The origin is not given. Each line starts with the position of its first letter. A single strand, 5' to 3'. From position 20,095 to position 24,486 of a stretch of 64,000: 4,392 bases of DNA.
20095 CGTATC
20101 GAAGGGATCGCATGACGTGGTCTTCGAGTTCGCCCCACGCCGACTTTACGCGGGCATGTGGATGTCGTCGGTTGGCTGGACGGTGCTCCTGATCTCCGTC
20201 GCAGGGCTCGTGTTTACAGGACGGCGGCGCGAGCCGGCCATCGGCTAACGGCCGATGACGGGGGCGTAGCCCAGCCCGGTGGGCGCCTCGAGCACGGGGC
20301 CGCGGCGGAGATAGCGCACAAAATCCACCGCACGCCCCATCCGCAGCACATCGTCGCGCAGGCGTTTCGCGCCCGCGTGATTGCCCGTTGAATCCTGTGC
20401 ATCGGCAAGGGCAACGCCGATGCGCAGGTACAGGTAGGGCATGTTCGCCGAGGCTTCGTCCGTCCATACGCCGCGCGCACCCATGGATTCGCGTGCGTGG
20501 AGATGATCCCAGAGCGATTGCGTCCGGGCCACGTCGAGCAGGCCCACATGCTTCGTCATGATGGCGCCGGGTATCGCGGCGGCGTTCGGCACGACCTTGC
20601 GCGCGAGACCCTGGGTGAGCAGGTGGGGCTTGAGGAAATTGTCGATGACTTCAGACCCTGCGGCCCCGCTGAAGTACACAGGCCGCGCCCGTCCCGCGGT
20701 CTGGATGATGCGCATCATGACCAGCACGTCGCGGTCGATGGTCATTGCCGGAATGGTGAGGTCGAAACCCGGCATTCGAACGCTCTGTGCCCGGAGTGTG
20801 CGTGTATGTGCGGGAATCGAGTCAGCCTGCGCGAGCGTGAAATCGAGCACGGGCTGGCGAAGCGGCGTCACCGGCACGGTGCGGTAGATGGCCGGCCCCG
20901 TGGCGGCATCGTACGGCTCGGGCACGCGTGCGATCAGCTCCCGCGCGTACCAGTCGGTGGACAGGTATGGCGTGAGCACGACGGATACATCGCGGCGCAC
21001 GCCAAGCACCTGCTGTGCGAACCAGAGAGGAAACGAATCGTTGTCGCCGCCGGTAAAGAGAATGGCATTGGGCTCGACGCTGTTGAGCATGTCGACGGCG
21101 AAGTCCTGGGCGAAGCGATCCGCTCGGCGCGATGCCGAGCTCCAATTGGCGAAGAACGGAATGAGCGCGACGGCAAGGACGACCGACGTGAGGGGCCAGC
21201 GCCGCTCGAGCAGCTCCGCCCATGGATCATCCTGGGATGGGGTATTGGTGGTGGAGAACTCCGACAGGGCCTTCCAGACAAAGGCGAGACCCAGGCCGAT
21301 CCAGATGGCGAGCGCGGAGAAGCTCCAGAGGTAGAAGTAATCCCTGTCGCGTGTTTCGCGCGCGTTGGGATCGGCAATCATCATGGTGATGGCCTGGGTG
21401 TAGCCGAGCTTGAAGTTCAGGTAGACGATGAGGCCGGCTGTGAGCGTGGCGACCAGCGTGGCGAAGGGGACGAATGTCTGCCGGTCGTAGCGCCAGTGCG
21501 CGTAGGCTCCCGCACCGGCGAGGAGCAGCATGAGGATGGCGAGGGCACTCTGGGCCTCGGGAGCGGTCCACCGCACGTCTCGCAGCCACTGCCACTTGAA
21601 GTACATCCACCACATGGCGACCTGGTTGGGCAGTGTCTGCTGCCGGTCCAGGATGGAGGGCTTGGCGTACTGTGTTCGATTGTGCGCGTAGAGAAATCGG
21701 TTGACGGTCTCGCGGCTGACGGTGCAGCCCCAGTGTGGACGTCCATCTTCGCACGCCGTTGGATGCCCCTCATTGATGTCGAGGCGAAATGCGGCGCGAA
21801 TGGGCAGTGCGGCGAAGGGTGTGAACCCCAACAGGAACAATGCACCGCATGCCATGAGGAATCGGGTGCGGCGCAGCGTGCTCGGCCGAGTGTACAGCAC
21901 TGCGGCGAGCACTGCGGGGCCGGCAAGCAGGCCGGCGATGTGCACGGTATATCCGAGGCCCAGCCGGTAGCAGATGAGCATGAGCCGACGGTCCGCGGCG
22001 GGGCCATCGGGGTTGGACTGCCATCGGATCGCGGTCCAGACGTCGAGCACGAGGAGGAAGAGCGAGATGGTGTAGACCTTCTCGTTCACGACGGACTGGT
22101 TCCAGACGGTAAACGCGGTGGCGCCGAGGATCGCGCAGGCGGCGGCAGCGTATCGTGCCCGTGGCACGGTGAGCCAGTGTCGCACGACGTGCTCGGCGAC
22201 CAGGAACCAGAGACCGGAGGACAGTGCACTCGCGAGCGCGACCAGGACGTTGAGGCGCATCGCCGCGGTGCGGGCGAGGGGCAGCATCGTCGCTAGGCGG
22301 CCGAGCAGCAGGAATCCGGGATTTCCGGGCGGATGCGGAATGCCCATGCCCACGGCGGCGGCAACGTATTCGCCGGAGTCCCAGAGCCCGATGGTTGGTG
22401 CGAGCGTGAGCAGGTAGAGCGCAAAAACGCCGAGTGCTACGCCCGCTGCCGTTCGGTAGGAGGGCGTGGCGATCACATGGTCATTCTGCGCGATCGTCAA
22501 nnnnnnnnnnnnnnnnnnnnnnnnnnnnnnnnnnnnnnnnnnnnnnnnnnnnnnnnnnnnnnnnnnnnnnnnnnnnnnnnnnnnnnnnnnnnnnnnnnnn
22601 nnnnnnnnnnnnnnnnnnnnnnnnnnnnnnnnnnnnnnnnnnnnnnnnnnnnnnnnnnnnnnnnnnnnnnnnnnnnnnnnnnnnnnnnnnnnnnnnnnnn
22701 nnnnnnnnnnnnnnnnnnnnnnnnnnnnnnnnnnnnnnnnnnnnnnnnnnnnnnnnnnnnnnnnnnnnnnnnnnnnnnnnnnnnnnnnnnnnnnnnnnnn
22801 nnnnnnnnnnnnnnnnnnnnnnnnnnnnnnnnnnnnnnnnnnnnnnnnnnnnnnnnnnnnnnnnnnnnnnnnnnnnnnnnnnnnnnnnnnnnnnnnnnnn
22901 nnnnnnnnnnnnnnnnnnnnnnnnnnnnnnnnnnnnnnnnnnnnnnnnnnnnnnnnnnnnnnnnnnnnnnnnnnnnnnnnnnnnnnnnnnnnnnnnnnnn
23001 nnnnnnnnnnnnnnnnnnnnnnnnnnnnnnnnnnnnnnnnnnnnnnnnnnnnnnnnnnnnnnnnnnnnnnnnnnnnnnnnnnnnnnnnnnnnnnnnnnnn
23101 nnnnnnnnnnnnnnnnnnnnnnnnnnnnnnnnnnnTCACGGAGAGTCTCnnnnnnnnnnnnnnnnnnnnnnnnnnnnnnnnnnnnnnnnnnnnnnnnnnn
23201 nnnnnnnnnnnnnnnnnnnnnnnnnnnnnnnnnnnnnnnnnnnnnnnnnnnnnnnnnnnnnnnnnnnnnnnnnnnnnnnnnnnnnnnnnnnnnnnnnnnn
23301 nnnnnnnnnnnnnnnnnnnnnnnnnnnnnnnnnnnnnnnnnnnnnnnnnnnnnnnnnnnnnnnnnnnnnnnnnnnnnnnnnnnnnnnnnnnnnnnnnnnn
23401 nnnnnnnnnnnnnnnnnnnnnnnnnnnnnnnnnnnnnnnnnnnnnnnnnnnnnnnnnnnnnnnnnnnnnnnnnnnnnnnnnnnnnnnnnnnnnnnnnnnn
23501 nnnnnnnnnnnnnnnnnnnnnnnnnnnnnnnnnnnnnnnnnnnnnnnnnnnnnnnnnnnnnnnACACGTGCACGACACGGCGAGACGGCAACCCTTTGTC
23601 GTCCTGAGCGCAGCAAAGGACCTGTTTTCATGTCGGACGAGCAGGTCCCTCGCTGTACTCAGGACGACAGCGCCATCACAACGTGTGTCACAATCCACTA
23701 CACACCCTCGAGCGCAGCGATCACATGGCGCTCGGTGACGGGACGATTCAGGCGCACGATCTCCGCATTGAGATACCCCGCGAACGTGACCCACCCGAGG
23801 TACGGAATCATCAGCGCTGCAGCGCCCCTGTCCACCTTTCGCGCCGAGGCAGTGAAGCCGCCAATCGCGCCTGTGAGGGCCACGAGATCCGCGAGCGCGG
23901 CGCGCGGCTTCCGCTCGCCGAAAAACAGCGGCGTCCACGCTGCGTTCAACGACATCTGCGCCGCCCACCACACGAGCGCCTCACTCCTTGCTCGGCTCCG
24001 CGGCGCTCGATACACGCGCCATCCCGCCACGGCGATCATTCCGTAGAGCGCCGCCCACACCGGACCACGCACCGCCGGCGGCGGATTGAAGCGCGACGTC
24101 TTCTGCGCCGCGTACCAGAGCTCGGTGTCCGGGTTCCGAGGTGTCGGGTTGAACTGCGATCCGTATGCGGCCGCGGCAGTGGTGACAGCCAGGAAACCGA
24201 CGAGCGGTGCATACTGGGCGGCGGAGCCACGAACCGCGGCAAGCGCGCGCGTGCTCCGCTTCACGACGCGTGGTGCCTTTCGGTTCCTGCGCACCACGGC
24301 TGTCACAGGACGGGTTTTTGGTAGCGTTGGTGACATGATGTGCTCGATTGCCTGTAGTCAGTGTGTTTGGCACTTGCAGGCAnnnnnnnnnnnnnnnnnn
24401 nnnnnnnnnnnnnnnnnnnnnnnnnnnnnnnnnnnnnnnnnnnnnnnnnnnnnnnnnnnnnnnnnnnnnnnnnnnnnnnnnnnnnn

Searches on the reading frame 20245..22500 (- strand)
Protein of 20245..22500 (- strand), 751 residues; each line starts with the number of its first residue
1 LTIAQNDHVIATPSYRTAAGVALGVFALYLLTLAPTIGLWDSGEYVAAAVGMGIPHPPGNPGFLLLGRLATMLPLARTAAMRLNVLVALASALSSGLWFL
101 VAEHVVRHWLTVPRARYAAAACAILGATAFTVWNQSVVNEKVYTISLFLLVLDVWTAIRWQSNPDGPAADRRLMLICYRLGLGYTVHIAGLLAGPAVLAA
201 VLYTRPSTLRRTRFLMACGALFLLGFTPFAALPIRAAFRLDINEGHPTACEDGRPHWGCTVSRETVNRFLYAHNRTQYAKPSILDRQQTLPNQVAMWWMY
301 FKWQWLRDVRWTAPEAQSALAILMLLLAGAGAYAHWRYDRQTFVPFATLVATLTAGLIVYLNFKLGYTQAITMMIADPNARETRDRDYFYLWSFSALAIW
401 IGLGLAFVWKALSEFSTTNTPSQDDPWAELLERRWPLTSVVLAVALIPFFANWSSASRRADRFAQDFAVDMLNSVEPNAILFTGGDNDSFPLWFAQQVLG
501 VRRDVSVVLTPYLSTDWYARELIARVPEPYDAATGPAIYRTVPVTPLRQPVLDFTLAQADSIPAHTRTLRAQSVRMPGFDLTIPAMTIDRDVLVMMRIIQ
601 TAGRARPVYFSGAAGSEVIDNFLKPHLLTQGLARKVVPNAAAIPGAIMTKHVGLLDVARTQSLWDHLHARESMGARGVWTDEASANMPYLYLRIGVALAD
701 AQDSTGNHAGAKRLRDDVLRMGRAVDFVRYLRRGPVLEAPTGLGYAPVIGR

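Call 7: search_protein_families(library=pfam, proteins=[window:20245-22500:-], max_evalue=0.01)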
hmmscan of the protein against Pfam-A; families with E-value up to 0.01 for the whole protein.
window:20245-22500:- (751 aa): 1 family
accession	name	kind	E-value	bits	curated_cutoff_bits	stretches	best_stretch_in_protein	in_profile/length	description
PF11028.14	TMEM260-like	-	4.7e-40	137.7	24.2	1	41-206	1-175/179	Protein O-mannosyl-transferase TMEM260-like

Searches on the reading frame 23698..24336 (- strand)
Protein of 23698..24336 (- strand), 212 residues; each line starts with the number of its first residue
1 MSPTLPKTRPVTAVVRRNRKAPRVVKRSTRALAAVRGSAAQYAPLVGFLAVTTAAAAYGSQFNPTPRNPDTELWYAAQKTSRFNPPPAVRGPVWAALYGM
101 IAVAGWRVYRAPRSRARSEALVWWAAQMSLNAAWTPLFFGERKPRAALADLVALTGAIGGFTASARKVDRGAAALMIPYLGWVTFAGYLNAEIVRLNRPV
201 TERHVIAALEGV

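Call 79: search_protein_families(library=pfam, proteins=[window:23698-24336:-], max_evalue=0.001)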
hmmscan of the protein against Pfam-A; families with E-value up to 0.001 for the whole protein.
window:23698-24336:- (212 aa): 1 family
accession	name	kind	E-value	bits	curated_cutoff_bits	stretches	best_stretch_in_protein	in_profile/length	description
PF03073.20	TspO_MBR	-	2.9e-40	137.8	24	1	52-194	5-144/145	TspO/MBR family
